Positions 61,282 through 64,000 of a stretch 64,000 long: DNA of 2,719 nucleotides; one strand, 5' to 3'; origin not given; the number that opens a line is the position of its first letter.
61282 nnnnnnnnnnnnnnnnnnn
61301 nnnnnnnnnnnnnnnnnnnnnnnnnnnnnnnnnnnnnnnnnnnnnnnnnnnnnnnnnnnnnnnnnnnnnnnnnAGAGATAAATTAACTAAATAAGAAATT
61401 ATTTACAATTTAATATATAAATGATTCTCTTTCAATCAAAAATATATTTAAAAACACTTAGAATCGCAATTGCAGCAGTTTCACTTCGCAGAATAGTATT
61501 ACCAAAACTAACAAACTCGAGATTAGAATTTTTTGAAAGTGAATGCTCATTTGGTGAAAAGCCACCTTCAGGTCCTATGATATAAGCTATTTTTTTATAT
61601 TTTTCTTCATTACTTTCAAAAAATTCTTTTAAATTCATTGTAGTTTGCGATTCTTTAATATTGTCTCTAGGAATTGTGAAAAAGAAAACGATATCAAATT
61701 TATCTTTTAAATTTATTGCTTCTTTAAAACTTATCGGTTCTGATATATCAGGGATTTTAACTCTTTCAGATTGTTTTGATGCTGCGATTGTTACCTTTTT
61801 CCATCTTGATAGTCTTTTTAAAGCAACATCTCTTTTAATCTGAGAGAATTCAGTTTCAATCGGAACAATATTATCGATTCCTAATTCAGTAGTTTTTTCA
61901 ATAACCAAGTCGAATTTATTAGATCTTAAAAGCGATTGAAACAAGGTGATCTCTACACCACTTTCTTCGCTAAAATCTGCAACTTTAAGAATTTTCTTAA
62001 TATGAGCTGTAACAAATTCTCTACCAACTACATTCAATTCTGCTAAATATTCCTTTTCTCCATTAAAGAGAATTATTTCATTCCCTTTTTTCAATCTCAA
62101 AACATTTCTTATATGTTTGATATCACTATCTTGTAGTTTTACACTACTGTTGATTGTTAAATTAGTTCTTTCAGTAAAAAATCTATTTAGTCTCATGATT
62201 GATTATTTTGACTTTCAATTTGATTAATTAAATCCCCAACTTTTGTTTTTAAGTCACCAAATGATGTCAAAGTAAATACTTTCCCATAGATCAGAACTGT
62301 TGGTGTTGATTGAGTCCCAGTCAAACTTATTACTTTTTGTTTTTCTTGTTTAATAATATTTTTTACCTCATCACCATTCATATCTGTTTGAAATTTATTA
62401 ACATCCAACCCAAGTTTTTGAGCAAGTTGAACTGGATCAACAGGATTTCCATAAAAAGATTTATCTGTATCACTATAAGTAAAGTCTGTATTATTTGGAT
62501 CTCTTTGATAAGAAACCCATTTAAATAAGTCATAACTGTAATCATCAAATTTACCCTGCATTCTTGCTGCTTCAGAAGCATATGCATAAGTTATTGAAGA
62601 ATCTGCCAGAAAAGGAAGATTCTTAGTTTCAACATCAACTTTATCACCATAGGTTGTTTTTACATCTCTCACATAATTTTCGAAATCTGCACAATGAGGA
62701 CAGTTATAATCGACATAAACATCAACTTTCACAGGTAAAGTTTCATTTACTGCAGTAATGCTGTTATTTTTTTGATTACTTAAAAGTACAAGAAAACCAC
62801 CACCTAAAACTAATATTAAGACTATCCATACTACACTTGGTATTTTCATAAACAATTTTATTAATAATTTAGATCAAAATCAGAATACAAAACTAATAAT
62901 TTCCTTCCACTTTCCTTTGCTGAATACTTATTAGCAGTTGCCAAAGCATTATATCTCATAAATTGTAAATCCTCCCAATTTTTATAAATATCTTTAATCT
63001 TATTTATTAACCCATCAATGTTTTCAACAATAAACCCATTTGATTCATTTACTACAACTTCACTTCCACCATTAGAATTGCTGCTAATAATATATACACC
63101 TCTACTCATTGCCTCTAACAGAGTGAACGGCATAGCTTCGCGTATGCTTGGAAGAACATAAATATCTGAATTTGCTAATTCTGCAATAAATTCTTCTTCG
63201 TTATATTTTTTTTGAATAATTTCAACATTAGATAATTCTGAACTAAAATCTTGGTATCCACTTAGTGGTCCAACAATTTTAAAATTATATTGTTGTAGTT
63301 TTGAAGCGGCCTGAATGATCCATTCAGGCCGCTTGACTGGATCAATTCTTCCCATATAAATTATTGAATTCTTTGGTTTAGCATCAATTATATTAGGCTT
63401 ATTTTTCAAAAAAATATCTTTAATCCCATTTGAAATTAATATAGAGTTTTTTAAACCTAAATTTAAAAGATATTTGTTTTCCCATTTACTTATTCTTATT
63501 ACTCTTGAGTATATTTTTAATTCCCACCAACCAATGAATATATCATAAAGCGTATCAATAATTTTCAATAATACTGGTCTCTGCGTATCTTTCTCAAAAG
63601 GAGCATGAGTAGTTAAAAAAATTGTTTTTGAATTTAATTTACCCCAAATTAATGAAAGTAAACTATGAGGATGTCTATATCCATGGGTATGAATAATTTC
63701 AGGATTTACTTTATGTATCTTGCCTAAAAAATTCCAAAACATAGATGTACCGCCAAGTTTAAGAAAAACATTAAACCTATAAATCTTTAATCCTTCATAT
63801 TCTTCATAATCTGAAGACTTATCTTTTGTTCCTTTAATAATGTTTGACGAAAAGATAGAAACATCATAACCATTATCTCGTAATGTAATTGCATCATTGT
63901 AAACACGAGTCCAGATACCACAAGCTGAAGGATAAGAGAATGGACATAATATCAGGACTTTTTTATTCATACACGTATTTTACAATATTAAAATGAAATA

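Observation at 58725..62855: Putative extracytoplasmic flavin-based redox module: NOX/ferric-reductase flavocytochrome, ApbE, membrane FMN-binding protein and a DsbA-like oxidoreductase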

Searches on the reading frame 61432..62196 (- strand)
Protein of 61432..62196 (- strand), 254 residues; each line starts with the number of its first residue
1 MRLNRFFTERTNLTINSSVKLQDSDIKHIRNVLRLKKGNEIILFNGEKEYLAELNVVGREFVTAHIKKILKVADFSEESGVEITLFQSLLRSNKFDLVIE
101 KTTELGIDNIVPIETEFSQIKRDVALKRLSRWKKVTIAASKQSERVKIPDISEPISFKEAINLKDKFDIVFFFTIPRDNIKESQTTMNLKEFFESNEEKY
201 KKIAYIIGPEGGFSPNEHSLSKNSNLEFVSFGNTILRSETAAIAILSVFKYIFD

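Call 4: search_protein_families(library=pfam, proteins=[window:61432-62196:-], max_evalue=0.01)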
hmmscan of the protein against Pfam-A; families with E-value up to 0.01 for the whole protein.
window:61432-62196:- (254 aa): 2 families
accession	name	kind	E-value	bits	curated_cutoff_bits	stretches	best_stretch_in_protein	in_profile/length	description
PF04452.19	Methyltrans_RNA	-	2.3e-45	154.6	23.9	1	78-249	2-164/165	RNA methyltransferase domain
PF20260.4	PUA_4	-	1.9e-11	44.3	23.9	1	21-66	1-47/48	RNA methyltransferase PUA domain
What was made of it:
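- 61432..62196 (-): RsmE 16S rRNA methyltransferase. It is a neighbour and is judged not to be part of the module. Pfam PUA_4 + Methyltrans_RNA (call 4).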

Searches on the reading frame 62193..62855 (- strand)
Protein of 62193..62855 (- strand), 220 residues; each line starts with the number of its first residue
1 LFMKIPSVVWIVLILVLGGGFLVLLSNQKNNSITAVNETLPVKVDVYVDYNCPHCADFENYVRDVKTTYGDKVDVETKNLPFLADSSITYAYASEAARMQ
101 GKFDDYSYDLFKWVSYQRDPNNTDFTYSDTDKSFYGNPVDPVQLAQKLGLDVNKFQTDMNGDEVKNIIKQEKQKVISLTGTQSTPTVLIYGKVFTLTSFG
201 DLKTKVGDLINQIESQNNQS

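Call 4: search_protein_families(library=pfam, proteins=[window:62193-62855:-], max_evalue=0.01)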
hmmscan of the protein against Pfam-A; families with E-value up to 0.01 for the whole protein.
window:62193-62855:- (220 aa): 4 families
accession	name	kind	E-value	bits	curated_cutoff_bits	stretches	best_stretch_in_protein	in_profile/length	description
PF13462.12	Thioredoxin_4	-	4.7e-16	59.8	23.2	1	39-201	12-158/165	Thioredoxin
PF01323.26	DSBA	-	1.8e-12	47.9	25.6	2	44-113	2-67/191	DSBA-like thioredoxin domain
PF13743.12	Thioredoxin_5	-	3e-06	27.5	27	0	143-191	118-165/186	Thioredoxin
PF13192.12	Thioredoxin_3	-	0.0019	18.7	24.8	0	43-77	2-35/76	Thioredoxin domain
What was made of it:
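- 62193..62855 (-): Membrane-anchored DsbA-like thiol-disulfide oxidoreductase (CPHC). It is a neighbour and is judged not to be part of the module. Pfam Thioredoxin_4/DSBA (call 4).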

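Call 65: search_solved_structures(query=window:62193-62855:-, max_evalue=0.001, show_alignments=0)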
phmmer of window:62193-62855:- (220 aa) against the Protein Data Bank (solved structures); distinct sequences matched with E-value up to 0.001: 9.
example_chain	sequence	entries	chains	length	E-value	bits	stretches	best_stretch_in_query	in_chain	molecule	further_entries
3gyk_A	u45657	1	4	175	1.3e-06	31.7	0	41-110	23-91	27kDa outer membrane protein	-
4pwp_A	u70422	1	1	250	5.6e-06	29.6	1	39-123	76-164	DsbA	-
4pwo_A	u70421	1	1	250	5.8e-06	29.6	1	40-123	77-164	DsbA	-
7unn_A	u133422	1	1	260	6.4e-06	29.4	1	40-123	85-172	Thioredoxin domain-containing protein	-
3bd2_A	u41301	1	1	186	2.2e-05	27.7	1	41-191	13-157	Disulfide bond protein A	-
3bci_A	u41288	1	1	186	2.4e-05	27.6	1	41-191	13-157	Disulfide bond protein A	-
3bck_A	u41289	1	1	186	4.6e-05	26.6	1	41-133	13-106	Disulfide bond protein A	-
6g6o_A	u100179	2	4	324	0.00013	25.1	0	173-211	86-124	Ika8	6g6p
7uno_A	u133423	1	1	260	0.00016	24.8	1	40-123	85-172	Thioredoxin domain-containing protein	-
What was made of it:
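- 62193..62855 (-): PDB hits to Gram-positive DsbA proteins (call 65).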

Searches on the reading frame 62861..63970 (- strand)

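Call 4: search_protein_families(library=pfam, proteins=[window:62861-63970:-], max_evalue=0.01)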
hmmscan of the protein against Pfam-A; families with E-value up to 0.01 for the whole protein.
window:62861-63970:- (369 aa): 6 families
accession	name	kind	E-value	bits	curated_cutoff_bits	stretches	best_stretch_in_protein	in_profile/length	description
PF00534.26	Glycos_transf_1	-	1.6e-24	86.8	26.4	1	198-342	13-169/172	Glycosyl transferases group 1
PF13692.12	Glyco_trans_1_4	-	1e-20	74.9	27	1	201-331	2-142/142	Glycosyl transferases group 1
PF13439.12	Glyco_transf_4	-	7.3e-10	39.6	28.5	1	18-183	3-166/170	Glycosyltransferase Family 4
PF13524.12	Glyco_trans_1_2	-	0.0002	21.8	25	1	214-344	1-127/144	Glycosyl transferase-like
PF13579.12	Glyco_trans_4_4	-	0.00055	20.8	29.7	1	18-122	2-102/158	Glycosyl transferase 4-like domain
PF13477.12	Glyco_trans_4_2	-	0.0015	19.2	23.4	0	29-122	19-107/139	Glycosyl transferase 4-like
